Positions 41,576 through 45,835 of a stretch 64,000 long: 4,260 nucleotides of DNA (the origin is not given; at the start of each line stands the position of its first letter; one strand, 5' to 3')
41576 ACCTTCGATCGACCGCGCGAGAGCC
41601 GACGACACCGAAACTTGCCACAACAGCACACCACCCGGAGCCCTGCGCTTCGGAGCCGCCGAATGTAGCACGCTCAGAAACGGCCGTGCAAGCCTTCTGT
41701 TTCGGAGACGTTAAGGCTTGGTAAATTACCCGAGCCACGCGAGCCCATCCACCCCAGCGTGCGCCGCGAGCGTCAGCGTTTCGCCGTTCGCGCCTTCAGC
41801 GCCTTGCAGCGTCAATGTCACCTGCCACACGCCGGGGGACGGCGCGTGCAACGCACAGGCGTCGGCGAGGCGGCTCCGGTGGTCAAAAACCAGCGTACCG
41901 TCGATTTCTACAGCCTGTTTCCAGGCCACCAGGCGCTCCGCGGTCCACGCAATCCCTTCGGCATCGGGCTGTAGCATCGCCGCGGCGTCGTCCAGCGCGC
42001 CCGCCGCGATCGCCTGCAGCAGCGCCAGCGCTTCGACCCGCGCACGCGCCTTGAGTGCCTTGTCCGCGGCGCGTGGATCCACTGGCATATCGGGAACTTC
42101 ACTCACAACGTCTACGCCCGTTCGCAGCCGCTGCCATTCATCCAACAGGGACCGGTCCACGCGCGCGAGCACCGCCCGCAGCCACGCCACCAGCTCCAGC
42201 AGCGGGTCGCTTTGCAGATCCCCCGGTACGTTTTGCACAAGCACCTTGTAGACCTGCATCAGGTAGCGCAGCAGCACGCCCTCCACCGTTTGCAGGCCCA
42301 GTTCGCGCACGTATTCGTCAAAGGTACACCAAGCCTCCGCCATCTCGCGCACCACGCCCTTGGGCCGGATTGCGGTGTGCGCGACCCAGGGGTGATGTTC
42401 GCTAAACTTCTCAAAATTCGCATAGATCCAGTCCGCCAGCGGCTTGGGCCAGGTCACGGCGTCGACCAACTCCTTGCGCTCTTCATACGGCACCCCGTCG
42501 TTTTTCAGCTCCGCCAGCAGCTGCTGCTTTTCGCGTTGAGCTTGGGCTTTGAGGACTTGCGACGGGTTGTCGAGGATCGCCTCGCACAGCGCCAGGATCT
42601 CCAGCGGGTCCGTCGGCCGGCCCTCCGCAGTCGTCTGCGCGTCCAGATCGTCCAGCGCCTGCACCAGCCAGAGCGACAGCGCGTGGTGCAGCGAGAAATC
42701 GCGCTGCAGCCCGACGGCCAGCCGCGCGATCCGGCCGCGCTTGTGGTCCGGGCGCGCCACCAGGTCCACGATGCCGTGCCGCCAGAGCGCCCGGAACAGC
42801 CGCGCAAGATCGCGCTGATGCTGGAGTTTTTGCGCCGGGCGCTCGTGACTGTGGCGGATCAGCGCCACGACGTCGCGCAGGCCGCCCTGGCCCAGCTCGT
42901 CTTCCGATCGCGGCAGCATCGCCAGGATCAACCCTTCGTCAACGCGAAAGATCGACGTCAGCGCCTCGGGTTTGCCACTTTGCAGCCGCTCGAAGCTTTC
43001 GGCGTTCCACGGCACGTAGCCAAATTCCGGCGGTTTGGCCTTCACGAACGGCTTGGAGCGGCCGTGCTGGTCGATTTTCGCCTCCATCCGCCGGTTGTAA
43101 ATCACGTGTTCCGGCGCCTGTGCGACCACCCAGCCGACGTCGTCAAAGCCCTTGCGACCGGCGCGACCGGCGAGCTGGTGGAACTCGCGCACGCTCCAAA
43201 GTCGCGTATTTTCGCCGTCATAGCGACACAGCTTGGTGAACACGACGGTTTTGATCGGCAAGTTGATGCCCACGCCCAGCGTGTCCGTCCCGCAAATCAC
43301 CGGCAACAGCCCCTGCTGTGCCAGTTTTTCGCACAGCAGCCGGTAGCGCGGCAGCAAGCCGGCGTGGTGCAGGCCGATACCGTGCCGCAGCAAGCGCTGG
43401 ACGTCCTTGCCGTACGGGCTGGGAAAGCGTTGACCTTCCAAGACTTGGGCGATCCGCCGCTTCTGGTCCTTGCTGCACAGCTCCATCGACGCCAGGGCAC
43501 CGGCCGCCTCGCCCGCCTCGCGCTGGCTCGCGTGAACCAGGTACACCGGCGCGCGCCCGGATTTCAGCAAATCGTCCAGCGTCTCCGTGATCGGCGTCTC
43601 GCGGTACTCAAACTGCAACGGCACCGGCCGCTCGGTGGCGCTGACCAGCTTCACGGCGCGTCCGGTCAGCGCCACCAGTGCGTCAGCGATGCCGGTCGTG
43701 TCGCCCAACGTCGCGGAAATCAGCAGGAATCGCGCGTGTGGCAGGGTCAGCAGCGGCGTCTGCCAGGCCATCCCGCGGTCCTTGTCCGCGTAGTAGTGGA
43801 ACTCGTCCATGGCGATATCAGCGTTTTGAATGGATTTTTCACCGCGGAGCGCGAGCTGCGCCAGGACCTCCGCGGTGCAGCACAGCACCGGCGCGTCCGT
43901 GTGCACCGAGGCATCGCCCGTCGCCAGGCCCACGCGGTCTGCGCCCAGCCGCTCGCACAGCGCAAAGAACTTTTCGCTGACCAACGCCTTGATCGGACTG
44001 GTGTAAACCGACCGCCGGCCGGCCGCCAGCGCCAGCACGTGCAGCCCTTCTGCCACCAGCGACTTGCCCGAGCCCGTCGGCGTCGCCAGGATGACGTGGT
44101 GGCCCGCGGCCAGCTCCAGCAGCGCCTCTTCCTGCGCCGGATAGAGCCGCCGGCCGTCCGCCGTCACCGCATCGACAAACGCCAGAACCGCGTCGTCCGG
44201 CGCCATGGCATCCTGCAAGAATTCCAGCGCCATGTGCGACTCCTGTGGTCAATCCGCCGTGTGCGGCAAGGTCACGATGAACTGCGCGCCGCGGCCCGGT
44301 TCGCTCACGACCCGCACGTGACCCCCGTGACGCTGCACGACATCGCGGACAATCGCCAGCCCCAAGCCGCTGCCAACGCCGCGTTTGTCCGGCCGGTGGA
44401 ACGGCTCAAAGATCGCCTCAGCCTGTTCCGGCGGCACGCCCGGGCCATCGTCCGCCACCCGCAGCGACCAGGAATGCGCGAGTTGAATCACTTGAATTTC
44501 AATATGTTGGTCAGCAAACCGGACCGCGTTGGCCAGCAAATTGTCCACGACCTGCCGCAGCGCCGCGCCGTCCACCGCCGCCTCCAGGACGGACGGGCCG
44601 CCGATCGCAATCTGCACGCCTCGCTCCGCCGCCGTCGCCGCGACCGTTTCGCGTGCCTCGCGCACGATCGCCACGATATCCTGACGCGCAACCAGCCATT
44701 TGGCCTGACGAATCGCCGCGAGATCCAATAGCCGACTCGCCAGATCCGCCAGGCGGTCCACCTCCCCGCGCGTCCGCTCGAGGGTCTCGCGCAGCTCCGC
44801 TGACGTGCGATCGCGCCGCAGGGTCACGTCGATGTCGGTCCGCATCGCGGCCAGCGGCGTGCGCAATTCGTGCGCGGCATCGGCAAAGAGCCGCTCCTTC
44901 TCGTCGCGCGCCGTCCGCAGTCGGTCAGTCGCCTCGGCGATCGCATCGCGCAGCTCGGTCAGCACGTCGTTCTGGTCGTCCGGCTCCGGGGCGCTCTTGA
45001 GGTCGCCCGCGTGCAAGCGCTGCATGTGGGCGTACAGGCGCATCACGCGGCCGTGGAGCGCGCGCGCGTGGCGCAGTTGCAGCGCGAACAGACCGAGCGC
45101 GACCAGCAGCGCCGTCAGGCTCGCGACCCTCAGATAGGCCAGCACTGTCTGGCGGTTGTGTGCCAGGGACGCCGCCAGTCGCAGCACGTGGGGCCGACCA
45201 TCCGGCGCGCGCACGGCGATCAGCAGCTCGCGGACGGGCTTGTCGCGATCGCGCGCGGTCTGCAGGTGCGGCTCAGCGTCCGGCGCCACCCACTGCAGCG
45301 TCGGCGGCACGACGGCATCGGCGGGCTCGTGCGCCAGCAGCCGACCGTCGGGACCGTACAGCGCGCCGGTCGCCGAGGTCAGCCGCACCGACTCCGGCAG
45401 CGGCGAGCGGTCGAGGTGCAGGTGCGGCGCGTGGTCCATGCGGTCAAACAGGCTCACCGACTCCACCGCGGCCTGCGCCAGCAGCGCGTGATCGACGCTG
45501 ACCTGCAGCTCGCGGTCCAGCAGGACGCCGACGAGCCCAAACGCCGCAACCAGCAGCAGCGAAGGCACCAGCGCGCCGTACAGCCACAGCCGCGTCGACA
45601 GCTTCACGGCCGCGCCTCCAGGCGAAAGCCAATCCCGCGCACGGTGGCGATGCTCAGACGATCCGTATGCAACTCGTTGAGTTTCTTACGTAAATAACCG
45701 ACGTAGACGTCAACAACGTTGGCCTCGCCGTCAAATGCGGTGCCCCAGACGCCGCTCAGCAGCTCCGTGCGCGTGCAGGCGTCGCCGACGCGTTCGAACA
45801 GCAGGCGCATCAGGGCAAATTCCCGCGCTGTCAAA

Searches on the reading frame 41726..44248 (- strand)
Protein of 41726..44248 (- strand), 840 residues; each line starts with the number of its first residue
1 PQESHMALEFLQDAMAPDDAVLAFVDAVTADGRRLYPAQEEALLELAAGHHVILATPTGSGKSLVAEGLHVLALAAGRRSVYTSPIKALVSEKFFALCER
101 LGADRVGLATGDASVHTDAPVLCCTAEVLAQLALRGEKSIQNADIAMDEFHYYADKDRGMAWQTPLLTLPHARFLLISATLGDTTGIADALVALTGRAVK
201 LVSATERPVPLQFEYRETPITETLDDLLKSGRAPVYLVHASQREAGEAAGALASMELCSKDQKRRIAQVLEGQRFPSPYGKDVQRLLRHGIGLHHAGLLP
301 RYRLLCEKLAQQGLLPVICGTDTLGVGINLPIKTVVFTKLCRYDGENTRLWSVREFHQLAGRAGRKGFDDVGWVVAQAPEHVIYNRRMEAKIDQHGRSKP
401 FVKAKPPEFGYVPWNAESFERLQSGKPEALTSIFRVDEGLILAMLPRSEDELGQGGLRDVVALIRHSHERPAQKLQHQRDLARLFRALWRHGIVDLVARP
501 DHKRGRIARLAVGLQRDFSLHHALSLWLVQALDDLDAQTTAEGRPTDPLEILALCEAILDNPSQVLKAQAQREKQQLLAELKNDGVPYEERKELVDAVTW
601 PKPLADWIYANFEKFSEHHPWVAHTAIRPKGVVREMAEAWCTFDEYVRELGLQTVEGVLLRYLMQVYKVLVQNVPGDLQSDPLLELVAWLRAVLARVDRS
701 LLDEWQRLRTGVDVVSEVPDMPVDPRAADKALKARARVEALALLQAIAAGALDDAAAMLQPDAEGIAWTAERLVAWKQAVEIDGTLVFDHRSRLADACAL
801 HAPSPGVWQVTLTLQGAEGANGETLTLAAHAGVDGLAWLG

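Call 81: search_protein_families(library=pfam, proteins=[window:41726-44248:-], max_evalue=0.00001)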
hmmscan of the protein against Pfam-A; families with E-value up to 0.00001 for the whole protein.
window:41726-44248:- (840 aa): 4 families
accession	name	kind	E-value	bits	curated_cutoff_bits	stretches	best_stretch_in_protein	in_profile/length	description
PF12029.13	DUF3516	-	2.3e-105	353.8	25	1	378-822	1-439/464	Domain of unknown function (DUF3516)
PF00270.35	DEAD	-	6.1e-15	55.8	26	1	37-182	2-161/167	DEAD/DEAH box helicase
PF22527.2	DEXQc_Suv3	-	9.2e-08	32.2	27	1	54-173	18-125/154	DEXQ-box helicase domain of Suv3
PF00271.37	Helicase_C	-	2.4e-06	28.2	23.5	1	289-367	40-110/110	Helicase conserved C-terminal domain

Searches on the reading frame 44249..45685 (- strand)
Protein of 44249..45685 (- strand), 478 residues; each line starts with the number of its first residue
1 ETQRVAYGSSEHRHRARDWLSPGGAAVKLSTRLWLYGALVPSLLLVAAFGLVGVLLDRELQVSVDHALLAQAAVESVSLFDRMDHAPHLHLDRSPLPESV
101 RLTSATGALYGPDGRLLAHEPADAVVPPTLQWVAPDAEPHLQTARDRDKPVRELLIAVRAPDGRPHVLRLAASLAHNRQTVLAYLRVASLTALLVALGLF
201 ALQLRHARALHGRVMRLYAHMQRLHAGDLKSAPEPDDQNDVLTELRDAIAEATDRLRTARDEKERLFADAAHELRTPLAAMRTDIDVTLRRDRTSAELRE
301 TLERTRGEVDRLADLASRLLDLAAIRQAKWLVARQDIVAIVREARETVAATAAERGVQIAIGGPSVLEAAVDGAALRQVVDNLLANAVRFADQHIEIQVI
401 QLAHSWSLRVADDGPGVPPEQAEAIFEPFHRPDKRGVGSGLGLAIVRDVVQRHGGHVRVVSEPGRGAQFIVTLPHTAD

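Call 81: search_protein_families(library=pfam, proteins=[window:44249-45685:-], max_evalue=0.00001)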
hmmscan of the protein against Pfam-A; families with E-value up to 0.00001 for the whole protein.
window:44249-45685:- (478 aa): 2 families
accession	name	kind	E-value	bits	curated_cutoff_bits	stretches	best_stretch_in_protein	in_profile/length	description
PF02518.31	HATPase_c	-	6e-28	97.9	26.4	1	372-476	2-110/111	Histidine kinase-, DNA gyrase B-, and HSP90-like ATPase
PF00512.31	HisKA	-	8.2e-13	48.7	26.9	1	263-326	2-64/66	His Kinase A (phospho-acceptor) domain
